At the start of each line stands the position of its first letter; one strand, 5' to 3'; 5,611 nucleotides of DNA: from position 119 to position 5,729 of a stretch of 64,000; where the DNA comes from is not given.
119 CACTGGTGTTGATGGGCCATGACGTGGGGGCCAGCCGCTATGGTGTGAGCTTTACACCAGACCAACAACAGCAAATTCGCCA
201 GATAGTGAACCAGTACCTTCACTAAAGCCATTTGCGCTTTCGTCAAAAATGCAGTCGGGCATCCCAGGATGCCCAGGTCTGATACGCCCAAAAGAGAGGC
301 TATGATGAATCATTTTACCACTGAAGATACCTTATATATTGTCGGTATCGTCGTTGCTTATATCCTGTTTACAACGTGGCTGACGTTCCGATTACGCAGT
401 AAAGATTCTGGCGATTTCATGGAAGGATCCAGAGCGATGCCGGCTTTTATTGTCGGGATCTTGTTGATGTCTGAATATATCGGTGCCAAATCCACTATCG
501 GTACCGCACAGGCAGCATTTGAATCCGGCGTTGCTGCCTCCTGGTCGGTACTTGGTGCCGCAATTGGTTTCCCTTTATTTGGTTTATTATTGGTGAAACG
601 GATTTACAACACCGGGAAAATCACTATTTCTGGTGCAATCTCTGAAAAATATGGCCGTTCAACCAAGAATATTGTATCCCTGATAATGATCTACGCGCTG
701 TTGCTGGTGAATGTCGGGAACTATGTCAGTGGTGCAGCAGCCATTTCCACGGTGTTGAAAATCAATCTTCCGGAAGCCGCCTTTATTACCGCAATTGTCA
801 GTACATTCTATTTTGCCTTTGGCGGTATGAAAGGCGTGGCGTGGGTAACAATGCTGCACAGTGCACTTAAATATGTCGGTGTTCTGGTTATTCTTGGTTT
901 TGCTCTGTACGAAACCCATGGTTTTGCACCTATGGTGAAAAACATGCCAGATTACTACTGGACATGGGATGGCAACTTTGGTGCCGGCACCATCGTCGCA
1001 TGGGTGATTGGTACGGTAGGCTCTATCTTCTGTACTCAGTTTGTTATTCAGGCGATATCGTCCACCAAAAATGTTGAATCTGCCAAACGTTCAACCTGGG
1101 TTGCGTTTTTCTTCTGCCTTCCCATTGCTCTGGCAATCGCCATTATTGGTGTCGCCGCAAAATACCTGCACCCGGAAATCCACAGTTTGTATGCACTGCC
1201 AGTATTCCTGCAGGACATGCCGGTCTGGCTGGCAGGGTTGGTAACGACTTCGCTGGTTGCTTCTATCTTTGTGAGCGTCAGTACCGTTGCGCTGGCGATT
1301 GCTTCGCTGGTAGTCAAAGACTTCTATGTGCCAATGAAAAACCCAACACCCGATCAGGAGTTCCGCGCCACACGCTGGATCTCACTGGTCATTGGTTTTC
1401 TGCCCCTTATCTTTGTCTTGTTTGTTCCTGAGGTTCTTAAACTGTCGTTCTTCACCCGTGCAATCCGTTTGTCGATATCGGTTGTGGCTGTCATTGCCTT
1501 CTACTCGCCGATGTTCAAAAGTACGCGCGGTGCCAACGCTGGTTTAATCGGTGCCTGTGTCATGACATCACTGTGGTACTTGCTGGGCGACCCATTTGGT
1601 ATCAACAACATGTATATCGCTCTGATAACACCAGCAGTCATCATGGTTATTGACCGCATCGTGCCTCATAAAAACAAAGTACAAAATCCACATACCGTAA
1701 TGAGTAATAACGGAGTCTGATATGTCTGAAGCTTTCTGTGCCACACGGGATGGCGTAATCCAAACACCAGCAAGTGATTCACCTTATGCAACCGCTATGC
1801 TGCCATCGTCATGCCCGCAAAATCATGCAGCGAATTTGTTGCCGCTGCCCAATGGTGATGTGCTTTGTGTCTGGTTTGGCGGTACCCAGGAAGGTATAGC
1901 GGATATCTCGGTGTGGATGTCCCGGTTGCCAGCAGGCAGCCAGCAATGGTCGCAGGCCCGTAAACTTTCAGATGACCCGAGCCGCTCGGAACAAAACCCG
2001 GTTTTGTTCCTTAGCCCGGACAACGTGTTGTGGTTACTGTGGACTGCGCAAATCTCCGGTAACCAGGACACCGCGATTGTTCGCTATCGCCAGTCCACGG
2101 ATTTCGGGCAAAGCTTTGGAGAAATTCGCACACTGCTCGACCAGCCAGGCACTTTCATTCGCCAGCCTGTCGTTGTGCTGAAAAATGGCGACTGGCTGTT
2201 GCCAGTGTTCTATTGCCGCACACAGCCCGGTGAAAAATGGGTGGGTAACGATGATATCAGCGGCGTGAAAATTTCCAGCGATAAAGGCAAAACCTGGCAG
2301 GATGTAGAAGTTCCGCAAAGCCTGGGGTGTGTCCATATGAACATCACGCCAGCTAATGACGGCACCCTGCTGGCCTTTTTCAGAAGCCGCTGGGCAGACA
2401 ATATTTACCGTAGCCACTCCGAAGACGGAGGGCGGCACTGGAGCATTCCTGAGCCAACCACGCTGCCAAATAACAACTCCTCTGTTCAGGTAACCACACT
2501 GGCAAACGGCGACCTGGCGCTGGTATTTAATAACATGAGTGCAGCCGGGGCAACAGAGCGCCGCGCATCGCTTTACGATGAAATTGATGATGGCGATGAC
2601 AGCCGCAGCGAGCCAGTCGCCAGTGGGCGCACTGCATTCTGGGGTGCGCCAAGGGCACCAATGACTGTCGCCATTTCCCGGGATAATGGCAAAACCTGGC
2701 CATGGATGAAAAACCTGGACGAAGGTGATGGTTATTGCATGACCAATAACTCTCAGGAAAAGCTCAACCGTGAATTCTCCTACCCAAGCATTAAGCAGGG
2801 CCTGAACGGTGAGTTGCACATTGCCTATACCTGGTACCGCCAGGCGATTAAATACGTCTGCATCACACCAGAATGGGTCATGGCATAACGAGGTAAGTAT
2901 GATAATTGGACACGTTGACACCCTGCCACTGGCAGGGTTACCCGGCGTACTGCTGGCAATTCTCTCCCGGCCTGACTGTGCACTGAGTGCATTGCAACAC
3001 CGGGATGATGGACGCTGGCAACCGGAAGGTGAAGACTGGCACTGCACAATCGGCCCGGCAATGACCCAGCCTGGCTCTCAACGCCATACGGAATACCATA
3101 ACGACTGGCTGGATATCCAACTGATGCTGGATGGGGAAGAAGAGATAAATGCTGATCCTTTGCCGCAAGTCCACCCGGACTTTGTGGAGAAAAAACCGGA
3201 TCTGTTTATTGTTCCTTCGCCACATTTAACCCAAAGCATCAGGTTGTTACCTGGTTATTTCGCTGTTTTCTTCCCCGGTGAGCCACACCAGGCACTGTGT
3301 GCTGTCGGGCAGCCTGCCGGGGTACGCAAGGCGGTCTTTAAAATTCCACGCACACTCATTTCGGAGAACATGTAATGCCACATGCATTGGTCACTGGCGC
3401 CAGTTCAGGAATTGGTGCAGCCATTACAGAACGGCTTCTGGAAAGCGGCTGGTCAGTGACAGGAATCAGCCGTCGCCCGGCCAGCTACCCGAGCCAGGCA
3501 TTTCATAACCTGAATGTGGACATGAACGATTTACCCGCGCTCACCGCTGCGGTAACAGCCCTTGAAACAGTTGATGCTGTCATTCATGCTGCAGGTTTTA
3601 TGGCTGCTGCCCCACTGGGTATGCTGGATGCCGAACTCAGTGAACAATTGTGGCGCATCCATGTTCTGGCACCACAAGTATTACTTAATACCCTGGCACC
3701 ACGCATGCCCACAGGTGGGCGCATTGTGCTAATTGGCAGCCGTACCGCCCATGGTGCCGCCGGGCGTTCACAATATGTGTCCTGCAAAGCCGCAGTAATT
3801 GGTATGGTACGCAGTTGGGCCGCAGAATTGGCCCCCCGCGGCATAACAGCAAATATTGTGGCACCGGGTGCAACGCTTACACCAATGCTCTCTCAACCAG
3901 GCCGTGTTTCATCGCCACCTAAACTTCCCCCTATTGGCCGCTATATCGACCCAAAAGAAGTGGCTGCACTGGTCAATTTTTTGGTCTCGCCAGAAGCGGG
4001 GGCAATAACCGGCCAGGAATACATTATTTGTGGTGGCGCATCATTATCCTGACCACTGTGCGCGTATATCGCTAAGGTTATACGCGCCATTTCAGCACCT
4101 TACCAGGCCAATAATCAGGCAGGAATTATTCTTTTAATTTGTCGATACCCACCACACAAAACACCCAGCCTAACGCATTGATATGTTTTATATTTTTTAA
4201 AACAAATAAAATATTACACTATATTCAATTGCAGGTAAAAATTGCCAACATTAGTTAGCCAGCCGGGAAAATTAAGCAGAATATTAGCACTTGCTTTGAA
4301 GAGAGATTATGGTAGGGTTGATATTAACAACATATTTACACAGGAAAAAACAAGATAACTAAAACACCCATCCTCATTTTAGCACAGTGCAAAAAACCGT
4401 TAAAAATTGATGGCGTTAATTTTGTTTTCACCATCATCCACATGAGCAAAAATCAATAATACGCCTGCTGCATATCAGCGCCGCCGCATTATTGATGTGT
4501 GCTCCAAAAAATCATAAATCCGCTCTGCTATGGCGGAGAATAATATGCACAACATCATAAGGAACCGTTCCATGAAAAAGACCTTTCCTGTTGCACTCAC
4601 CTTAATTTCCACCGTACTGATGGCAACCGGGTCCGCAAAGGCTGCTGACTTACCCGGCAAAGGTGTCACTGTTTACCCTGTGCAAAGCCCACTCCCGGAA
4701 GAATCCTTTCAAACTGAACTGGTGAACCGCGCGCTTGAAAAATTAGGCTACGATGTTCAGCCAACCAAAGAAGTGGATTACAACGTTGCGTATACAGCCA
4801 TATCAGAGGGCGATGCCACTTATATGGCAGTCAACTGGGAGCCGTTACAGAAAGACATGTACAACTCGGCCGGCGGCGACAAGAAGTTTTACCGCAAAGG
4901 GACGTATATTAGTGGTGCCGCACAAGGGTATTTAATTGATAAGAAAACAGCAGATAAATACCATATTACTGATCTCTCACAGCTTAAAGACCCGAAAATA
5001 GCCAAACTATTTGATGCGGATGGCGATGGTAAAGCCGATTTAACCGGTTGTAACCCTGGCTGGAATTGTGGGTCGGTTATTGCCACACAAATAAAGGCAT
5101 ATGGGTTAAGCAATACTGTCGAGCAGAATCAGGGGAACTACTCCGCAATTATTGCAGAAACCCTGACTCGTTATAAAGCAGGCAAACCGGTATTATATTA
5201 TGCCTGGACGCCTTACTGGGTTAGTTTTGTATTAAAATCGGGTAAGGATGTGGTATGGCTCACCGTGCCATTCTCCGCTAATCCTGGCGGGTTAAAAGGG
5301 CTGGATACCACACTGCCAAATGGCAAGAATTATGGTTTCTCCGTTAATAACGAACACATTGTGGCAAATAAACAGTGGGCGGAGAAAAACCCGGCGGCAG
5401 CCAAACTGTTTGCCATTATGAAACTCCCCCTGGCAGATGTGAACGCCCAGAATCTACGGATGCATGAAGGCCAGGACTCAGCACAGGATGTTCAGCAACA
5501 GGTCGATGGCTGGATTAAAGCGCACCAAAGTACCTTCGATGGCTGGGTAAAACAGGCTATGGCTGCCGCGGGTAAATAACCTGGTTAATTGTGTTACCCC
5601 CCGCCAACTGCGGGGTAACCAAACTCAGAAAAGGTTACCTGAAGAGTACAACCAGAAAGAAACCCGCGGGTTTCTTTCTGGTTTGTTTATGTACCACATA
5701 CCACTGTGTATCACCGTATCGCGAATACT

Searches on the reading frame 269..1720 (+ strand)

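Call 5: search_protein_families(library=ncbifam, proteins=[window:269-1720:+], max_evalue=1e-20)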
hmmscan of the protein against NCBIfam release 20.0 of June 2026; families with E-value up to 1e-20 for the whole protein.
window:269-1720:+ (483 aa): 1 family
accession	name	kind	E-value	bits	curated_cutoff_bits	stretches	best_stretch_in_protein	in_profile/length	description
TIGR00813.1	sss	superfamily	4.3e-30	105.1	184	1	50-385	1-365/411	sodium/solute symporter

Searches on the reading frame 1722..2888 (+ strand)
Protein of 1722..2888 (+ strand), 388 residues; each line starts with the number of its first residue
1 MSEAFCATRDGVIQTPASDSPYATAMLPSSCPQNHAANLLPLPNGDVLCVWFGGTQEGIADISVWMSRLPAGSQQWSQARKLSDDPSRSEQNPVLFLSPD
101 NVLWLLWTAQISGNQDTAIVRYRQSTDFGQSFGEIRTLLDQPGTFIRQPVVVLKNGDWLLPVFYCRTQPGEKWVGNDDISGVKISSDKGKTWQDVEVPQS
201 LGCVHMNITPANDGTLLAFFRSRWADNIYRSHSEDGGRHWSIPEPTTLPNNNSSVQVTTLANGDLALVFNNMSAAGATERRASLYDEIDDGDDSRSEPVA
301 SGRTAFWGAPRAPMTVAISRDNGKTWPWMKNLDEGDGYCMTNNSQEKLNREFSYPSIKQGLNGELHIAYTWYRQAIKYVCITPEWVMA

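Call 5: search_protein_families(library=ncbifam, proteins=[window:1722-2888:+], max_evalue=1e-20)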
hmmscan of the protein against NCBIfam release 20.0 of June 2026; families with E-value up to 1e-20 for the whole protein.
window:1722-2888:+ (388 aa): 0 families

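Call 15: search_protein_families(library=pfam, proteins=[window:1722-2888:+], max_evalue=0.00001)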
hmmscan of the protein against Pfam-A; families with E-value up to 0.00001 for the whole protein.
window:1722-2888:+ (388 aa): 1 family
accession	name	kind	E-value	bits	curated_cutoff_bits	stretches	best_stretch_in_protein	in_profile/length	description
PF13088.12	BNR_2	-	9.9e-65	219.1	31.4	1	45-367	1-277/277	BNR repeat-like domain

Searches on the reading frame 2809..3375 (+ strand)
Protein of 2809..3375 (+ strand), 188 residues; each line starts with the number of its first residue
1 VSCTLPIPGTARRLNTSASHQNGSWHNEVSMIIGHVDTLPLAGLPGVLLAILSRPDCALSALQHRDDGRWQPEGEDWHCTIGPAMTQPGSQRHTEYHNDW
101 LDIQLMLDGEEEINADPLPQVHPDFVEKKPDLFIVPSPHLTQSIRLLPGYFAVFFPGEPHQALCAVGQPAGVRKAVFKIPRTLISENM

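Call 5: search_protein_families(library=ncbifam, proteins=[window:2809-3375:+], max_evalue=1e-20)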
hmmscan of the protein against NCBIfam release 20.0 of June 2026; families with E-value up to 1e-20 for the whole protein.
window:2809-3375:+ (188 aa): 2 families
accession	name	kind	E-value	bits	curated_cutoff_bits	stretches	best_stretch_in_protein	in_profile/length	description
TIGR00022.1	TIGR00022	subfamily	3.6e-25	88.5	45.5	1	31-183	1-154/155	YhcH/YjgK/YiaL family protein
NF040884.1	acetylneur_anom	equivalog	5.8e-25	88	160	1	31-183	1-154/155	N-acetylneuraminate anomerase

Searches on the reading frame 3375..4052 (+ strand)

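Call 5: search_protein_families(library=ncbifam, proteins=[window:3375-4052:+], max_evalue=1e-20)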
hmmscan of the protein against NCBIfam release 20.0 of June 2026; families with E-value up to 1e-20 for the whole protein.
window:3375-4052:+ (225 aa): 44 families (the best 25 are shown)
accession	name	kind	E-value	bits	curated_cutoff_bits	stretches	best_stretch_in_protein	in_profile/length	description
NF005753.0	PRK07577.1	equivalog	5.6e-40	137.3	310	1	4-224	6-234/237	SDR family oxidoreductase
NF047420.2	EF_P_mod_YmfI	equivalog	3.7e-38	131.6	238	1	4-221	2-234/236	elongation factor P 5-aminopentanone reductase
NF009466.0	PRK12826.1-2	subfamily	1.8e-32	112.8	222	1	3-222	5-244/248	3-oxoacyl-ACP reductase FabG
TIGR04504.1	SDR_subfam_2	subfamily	8.2e-31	107.6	250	1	42-221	61-257/260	mycofactocin-coupled SDR family oxidoreductase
NF009384.0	PRK12743.1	equivalog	6.8e-30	104.1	264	1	3-223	8-248/258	SDR family oxidoreductase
NF009383.0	PRK12742.1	equivalog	2.7e-29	102.4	343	1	4-221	9-234/237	SDR family oxidoreductase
NF040491.1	SDR_subfam_4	equivalog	1.2e-28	100.6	265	1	4-214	3-247/256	mycofactocin-coupled SDR family oxidoreductase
NF006074.0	PRK08220.1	equivalog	1.2e-28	100.4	312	1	4-173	11-186/251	2,3-dihydro-2,3-dihydroxybenzoate dehydrogenase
NF004200.0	PRK05653.1-5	equivalog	1.3e-28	100.2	273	1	3-221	4-240/242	3-oxoacyl-ACP reductase FabG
TIGR01830.1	3oxo_ACP_reduc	equivalog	1.8e-28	99.8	297.75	1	4-221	1-237/239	3-oxoacyl-[acyl-carrier-protein] reductase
NF005118.0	PRK06550.1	equivalog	2.2e-28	99.7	270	1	4-223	8-234/236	3-oxoacyl-ACP reductase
NF005559.1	PRK07231.1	subfamily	6.9e-28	97.8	215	1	4-222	7-247/249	glucose 1-dehydrogenase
NF009464.0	PRK12824.1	subfamily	2.6e-27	96.1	269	1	4-222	5-242/245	3-oxoacyl-ACP reductase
TIGR01963.1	PHB_DH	subfamily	3.5e-27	95.3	307.05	0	4-173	4-189/255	3-hydroxybutyrate dehydrogenase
NF005095.0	PRK06523.1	subfamily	4.2e-27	95.3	231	0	4-170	13-189/261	oxidoreductase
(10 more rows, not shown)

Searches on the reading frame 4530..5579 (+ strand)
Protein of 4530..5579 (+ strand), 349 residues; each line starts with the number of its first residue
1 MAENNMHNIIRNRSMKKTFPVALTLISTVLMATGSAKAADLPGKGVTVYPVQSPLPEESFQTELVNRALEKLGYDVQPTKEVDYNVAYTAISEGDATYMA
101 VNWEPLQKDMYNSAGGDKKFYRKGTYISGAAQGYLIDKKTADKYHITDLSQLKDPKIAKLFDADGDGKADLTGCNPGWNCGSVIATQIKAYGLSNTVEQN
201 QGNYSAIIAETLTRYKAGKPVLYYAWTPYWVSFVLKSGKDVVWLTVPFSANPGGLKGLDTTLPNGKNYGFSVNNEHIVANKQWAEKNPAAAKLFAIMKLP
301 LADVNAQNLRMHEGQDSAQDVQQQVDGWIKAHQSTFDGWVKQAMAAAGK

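Call 5: search_protein_families(library=ncbifam, proteins=[window:4530-5579:+], max_evalue=1e-20)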
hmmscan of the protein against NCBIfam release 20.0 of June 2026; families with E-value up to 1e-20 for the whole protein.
window:4530-5579:+ (349 aa): 1 family
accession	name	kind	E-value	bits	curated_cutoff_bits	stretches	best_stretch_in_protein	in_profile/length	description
NF008334.0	PRK11119.1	equivalog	5.4e-162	538.5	215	1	26-347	9-330/331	glycine betaine/L-proline ABC transporter substrate-binding protein ProX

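Call 14: search_dna_similar(query=window:4530-5579:+, collection=plasmids, mode=protein, max_rows=15)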
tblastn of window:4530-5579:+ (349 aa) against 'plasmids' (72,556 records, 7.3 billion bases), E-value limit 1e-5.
Records with a match: 92; places in all: 97; records where one place covers at least 80% of the query: 67.
Best place of each record, by identity: 60-80% 15; <60% 77.
By first word of the organism name: Agrobacterium 13; Sinorhizobium 9; Rhizobium 9; Cereibacter 8; Mesorhizobium 6; Vibrio 5; Shinella 5; Paracoccus 4; Escherichia 3; Neorhizobium 3; and 22 more.
By predicted mobility (MOB-suite, as given by PLSDB): non-mobilizable 59; conjugative 27; mobilizable 6.
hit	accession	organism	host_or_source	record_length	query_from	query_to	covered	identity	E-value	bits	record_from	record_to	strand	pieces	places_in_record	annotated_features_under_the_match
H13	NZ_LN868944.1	Salmonella enterica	Homo sapiens,feces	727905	9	346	97%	66.9%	1e-145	461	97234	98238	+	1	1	proX: glycine betaine/L-proline ABC transporter substrate-binding protein ...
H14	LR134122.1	Klebsiella aerogenes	not available: to be reported later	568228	24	346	93%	68.6%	3e-146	463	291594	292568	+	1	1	proX_1: L-proline glycine betaine binding ABC transporter protein ProX (TC ...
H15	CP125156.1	Klebsiella pneumoniae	-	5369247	35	346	89%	70.2%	2e-143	455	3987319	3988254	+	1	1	proX: glycine betaine/L-proline ABC transporter substrate-binding protein ...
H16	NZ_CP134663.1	Escherichia coli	Larus michahellis,bacteria,cloaca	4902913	23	346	93%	67.4%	6e-142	451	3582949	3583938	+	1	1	none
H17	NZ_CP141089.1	Escherichia coli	Homo sapiens,Infected Human Urine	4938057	23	346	93%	67.4%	6e-142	451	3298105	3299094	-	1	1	none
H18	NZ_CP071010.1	Enterobacter hormaechei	Homo sapiens,Chromosome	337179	12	346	96%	65.1%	5e-146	462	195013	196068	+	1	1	proX: glycine betaine/L-proline ABC transporter substrate-binding protein ... | proW: glycine betaine/L-proline ABC transporter permease ProW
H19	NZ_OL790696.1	Escherichia coli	-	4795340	23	346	93%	66.8%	3e-140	446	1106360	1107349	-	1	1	none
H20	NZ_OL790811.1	Proteus mirabilis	-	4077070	24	347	93%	66.4%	1e-140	447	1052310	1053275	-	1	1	none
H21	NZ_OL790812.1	Proteus mirabilis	-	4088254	24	347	93%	66.4%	1e-140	447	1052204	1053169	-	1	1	none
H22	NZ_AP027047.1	Vibrio nigripulchritudo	Penaeus vannamei,cell ...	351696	22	347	93%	64.8%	1e-137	438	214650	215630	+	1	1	proX: glycine betaine/L-proline ABC transporter substrate-binding protein ...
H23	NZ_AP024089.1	Vibrio nigripulchritudo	-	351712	22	347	93%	64.8%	1e-137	438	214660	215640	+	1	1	proX: glycine betaine/L-proline ABC transporter substrate-binding protein ...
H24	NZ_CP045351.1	Vibrio aquimaris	pure culture,Non-filtered water from ...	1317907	12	347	96%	62.7%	2e-133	426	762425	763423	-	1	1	none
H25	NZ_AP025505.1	Vibrio pelagius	-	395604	21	347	94%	62.1%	2e-133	426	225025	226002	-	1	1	proX: glycine betaine/L-proline ABC transporter substrate-binding protein ...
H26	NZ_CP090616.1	Vibrio pelagius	single cell,surface seawater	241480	21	342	92%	62.7%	4e-133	425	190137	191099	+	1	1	proX: glycine betaine/L-proline ABC transporter substrate-binding protein ...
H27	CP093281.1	Pseudomonas silvicola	Cunninghamia lanceolata,cell ...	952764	9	339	95%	57.9%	7e-109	355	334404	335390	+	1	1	none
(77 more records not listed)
